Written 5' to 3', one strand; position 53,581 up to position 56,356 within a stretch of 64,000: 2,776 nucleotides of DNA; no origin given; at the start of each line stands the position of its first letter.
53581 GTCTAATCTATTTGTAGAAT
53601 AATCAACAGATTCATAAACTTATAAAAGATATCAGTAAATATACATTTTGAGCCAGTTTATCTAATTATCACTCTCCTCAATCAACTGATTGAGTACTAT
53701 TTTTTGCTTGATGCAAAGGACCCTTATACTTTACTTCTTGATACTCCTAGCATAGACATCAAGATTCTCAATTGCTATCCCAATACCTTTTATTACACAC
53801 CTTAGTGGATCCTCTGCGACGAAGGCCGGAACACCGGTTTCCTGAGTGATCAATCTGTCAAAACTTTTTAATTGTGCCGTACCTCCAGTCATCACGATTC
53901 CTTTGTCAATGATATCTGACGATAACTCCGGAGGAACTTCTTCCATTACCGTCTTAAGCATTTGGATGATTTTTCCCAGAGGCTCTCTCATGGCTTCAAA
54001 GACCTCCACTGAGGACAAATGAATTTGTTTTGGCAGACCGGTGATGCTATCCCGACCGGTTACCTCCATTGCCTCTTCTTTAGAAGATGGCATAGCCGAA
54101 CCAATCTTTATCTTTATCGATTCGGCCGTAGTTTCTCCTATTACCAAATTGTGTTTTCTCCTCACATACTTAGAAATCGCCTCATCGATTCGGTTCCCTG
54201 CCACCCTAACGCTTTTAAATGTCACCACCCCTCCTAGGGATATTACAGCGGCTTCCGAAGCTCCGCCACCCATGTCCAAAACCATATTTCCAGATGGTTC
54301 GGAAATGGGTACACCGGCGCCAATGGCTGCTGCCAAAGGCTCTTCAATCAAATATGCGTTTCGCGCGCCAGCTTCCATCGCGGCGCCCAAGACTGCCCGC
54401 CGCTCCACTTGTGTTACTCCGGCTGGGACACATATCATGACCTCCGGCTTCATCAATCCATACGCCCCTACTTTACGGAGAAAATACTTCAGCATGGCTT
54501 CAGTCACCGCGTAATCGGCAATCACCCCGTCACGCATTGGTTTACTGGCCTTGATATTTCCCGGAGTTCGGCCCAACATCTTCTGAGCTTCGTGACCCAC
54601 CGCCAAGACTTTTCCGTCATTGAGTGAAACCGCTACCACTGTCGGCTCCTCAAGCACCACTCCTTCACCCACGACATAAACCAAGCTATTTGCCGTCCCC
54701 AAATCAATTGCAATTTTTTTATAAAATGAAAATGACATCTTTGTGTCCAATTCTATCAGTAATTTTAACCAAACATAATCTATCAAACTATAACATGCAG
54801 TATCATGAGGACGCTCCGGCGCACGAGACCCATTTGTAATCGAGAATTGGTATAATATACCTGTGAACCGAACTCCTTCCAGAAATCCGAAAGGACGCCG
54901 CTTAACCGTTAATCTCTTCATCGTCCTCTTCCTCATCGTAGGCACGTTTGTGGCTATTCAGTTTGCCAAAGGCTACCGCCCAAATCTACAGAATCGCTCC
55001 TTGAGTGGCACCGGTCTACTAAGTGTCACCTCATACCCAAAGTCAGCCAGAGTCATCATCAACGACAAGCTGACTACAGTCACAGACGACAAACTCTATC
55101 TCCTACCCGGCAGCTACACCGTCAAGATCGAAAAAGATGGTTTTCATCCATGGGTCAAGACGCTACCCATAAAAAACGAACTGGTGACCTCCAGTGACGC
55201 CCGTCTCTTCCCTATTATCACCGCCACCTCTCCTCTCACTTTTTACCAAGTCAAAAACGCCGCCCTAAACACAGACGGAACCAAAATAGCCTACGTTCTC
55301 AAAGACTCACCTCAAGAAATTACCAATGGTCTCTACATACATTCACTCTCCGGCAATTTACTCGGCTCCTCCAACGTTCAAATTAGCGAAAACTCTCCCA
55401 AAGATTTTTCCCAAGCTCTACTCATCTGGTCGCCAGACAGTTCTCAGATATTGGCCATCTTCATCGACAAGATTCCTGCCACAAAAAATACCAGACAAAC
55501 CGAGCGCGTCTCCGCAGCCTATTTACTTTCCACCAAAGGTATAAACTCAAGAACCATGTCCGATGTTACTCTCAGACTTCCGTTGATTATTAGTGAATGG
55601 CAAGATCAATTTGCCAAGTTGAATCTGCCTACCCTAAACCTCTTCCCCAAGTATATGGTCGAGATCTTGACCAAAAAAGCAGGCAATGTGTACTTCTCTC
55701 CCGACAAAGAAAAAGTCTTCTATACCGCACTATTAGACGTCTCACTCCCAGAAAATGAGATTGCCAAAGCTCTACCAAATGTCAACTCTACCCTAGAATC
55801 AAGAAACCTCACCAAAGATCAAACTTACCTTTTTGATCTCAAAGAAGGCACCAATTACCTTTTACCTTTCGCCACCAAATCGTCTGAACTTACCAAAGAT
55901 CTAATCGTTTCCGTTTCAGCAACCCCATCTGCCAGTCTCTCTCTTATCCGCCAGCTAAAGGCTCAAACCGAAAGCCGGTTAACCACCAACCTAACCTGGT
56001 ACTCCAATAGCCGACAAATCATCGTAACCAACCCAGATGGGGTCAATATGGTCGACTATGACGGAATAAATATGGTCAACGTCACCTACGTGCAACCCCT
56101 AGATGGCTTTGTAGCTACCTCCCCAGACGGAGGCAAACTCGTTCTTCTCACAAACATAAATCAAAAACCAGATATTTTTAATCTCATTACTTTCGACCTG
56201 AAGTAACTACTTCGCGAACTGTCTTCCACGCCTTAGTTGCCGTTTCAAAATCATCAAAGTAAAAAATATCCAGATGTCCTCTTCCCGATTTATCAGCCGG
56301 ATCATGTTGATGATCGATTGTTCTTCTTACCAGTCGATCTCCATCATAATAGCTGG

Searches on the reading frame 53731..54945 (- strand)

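Call 7: search_protein_families(library=pfam, proteins=[window:53731-54945:-], max_evalue=0.001)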
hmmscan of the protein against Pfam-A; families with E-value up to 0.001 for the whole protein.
window:53731-54945:- (404 aa): 4 families
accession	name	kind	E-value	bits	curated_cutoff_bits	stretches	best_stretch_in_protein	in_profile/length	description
PF06723.19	MreB_Mbl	-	1.1e-135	452.1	27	1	76-396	2-323/327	MreB/Mbl protein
PF00022.25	Actin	-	1.1e-10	41.1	27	1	101-279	31-205/410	Actin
PF14450.12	FtsA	-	1.8e-10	41.7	31.8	1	221-378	1-111/127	Cell division protein FtsA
PF00012.26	HSP70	-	1.8e-08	33.5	20.6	1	168-265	135-238/599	Hsp70 protein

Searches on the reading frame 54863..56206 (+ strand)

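Call 7: search_protein_families(library=pfam, proteins=[window:54863-56206:+], max_evalue=0.001)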
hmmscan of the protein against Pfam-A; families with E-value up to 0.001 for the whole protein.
window:54863-56206:+ (447 aa): 1 family
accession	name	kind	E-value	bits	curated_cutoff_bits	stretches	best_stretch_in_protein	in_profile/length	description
PF08308.17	PEGA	-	9.4e-09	35.5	20.8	1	51-115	2-67/71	PEGA domain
